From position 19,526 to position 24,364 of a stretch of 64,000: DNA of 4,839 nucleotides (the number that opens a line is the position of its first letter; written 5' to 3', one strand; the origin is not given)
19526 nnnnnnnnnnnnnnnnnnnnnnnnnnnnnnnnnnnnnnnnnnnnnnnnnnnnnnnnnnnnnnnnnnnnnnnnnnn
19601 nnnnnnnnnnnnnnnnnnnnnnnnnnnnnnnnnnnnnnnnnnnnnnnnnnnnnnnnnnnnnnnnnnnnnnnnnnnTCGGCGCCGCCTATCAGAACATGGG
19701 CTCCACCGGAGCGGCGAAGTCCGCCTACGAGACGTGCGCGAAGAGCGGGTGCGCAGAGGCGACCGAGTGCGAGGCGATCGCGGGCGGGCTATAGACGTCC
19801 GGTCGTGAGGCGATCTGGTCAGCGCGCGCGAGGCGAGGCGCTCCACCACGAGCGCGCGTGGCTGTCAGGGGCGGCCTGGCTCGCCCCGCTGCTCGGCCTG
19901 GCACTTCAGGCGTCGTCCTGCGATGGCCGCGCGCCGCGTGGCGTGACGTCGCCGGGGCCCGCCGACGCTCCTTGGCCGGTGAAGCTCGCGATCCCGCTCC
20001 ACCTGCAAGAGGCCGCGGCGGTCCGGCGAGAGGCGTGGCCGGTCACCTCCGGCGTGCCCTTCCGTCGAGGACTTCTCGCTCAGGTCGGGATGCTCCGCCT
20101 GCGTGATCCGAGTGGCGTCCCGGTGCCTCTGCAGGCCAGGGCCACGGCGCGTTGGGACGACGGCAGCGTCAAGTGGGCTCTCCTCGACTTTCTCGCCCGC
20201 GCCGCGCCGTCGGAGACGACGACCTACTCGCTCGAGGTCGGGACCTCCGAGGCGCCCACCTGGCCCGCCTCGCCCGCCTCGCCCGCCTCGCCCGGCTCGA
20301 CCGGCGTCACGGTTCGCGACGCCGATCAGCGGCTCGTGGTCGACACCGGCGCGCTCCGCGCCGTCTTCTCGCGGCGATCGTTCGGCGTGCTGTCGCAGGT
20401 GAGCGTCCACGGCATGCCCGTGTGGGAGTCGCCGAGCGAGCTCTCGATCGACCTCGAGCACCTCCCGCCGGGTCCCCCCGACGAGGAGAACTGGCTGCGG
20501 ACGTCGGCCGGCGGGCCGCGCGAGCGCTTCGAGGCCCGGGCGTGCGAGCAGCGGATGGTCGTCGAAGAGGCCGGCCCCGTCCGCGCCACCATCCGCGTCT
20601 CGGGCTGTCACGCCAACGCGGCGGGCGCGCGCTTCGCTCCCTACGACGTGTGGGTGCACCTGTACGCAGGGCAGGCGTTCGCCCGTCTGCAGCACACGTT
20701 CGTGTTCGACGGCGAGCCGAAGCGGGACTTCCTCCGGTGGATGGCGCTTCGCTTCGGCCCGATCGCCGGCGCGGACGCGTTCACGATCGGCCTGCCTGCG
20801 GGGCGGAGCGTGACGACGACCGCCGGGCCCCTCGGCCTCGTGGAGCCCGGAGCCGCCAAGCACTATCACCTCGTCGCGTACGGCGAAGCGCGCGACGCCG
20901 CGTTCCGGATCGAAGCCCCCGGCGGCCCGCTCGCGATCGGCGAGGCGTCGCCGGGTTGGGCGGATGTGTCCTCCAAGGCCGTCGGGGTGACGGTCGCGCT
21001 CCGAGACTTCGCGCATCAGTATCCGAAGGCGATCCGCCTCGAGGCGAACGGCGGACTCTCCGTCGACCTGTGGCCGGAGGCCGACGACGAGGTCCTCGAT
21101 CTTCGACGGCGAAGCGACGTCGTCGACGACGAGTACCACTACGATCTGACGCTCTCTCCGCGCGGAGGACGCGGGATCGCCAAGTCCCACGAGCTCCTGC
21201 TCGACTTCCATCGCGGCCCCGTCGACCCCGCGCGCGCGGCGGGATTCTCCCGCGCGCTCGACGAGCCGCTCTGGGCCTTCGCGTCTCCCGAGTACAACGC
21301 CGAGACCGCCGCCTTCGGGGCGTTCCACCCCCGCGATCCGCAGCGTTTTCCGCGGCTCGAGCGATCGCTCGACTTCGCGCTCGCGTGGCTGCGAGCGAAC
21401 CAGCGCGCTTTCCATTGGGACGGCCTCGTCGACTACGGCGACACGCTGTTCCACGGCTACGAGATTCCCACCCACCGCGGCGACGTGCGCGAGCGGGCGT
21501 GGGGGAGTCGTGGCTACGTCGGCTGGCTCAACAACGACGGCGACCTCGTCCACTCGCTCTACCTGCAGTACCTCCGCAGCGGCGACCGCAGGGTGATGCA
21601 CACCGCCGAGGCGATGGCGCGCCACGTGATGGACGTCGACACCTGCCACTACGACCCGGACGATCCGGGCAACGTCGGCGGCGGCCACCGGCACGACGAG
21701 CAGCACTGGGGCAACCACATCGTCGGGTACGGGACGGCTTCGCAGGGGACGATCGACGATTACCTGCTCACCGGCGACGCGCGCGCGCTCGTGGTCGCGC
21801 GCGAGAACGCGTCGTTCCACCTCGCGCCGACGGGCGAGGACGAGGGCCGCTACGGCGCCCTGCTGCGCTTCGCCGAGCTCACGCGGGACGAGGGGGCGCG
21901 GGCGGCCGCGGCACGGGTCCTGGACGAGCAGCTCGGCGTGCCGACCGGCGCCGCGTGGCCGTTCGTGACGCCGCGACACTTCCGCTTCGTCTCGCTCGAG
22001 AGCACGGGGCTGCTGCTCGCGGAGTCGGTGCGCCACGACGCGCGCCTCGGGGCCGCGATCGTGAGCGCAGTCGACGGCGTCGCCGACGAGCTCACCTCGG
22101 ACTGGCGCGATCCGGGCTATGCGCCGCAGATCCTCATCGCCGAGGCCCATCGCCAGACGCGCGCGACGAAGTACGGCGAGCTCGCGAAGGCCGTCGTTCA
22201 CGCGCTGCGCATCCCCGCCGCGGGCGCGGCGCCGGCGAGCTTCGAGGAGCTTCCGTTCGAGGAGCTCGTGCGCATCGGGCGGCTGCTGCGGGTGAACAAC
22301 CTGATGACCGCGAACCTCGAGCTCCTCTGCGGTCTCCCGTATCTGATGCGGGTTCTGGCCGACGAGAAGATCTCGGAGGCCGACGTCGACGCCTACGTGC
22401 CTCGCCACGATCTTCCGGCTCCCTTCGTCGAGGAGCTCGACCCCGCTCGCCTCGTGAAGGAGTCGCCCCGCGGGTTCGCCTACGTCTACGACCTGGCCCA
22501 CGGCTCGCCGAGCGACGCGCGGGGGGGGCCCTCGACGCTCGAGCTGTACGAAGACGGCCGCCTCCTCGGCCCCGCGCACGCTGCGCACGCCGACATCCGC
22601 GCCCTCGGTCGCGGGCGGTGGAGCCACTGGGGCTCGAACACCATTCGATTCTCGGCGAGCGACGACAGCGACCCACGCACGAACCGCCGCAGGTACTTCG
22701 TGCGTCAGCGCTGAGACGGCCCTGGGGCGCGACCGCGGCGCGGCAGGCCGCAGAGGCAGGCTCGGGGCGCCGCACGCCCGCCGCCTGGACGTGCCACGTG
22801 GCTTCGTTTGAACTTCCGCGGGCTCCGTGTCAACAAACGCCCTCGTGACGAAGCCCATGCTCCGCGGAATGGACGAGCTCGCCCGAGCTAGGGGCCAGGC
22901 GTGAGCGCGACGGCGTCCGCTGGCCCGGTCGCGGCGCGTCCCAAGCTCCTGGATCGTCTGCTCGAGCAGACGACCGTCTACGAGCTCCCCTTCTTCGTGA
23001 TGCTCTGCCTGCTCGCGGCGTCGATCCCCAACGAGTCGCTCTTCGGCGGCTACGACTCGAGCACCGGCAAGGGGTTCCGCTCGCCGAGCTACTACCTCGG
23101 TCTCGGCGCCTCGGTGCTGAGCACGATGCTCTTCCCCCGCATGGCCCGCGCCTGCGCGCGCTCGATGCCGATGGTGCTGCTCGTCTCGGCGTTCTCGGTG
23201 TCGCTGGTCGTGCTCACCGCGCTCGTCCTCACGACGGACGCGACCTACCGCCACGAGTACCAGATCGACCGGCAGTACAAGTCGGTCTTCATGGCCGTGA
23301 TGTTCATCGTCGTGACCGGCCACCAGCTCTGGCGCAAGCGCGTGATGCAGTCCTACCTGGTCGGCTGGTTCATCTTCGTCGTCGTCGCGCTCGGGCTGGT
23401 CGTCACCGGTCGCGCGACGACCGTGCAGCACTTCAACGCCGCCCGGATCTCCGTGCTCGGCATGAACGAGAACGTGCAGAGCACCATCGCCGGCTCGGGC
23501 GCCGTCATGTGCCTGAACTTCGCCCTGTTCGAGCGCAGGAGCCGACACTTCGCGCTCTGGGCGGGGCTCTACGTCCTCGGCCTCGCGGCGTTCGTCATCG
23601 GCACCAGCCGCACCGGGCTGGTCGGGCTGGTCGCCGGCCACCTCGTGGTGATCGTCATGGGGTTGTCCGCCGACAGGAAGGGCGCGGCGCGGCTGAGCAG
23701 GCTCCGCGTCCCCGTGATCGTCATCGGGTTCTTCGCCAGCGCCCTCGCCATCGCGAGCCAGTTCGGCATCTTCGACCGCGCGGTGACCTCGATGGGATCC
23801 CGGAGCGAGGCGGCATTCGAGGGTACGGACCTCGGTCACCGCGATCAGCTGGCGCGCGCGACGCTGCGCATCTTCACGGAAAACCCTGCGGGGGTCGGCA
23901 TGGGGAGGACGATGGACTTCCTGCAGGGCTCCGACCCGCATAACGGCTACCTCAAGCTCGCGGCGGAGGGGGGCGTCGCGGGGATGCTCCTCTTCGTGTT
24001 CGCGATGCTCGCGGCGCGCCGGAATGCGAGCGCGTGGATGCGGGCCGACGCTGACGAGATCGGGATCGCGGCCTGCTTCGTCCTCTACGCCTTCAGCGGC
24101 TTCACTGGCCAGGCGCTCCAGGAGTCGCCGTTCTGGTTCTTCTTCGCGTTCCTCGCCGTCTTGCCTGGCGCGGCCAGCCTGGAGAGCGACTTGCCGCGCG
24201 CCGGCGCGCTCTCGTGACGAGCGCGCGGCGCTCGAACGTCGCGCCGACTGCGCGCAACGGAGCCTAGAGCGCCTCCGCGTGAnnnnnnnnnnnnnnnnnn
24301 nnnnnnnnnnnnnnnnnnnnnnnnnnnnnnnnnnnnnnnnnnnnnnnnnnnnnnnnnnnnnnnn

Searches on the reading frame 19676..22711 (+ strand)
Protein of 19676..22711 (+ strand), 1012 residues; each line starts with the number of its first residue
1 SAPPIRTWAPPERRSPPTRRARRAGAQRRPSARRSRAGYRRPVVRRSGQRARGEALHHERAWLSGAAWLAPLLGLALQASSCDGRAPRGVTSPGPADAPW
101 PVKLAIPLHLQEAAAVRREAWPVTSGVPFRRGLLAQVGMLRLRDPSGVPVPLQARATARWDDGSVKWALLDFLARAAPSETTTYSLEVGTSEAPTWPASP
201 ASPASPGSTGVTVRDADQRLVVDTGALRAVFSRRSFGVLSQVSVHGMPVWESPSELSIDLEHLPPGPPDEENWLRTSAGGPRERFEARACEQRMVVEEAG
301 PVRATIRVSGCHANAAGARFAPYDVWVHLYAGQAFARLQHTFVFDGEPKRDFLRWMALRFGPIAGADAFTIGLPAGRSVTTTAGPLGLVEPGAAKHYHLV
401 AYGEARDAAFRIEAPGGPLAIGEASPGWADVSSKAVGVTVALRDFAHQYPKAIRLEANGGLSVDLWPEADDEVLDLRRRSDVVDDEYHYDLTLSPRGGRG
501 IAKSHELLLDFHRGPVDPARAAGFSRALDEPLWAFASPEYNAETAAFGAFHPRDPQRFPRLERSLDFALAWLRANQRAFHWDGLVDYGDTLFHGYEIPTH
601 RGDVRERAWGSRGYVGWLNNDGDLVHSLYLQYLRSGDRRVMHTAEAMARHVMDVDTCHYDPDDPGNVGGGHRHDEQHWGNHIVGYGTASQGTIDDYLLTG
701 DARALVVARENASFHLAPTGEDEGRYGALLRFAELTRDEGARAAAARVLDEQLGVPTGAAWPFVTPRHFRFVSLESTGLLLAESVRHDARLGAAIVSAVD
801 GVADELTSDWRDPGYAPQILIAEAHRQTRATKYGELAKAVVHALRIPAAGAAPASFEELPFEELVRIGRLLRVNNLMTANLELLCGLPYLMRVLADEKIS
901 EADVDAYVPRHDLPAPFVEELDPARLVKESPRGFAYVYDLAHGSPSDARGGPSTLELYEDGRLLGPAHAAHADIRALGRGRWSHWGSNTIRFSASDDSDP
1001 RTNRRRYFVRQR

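Call 58: search_protein_families(library=pfam, proteins=[window:19676-22711:+], max_evalue=0.0001)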
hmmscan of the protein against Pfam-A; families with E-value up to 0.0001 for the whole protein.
window:19676-22711:+ (1012 aa): 3 families
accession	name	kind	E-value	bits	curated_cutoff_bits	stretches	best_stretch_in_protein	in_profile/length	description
PF21345.3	PcRGLX_2nd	-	1.2e-19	71.1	23.5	1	211-360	1-140/360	PcRGLX-like protein central beta sandwich domain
PF21346.3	PcRGLX_3rd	-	1.3e-12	48.2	23.8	1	535-681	5-142/411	PcRGLX-like protein C-terminal alpha/alpha toroid domain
PF19501.5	PcRGLX_1st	-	4e-10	39.8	22.1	1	121-177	17-73/83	PcRGLX-like N-terminal RIFT barrel domain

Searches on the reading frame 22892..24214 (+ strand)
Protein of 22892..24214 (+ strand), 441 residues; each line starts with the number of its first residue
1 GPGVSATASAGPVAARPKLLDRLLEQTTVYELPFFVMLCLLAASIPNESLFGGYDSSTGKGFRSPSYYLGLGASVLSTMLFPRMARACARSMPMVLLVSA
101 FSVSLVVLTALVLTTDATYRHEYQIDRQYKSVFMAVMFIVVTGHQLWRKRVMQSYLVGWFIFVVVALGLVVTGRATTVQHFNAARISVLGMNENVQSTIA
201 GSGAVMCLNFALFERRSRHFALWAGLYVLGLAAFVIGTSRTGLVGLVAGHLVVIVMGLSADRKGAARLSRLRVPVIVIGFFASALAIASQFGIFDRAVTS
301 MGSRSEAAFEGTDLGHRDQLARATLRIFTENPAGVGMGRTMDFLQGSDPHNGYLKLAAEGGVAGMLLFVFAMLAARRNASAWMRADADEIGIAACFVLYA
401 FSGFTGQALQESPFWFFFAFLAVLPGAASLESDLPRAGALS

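Call 58: search_protein_families(library=pfam, proteins=[window:22892-24214:+], max_evalue=0.0001)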
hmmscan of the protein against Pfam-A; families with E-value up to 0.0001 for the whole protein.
window:22892-24214:+ (441 aa): 1 family
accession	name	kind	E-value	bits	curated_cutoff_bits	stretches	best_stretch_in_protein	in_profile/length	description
PF04932.20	Wzy_C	-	1.4e-12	48.1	31.7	1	227-369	3-149/149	O-Antigen ligase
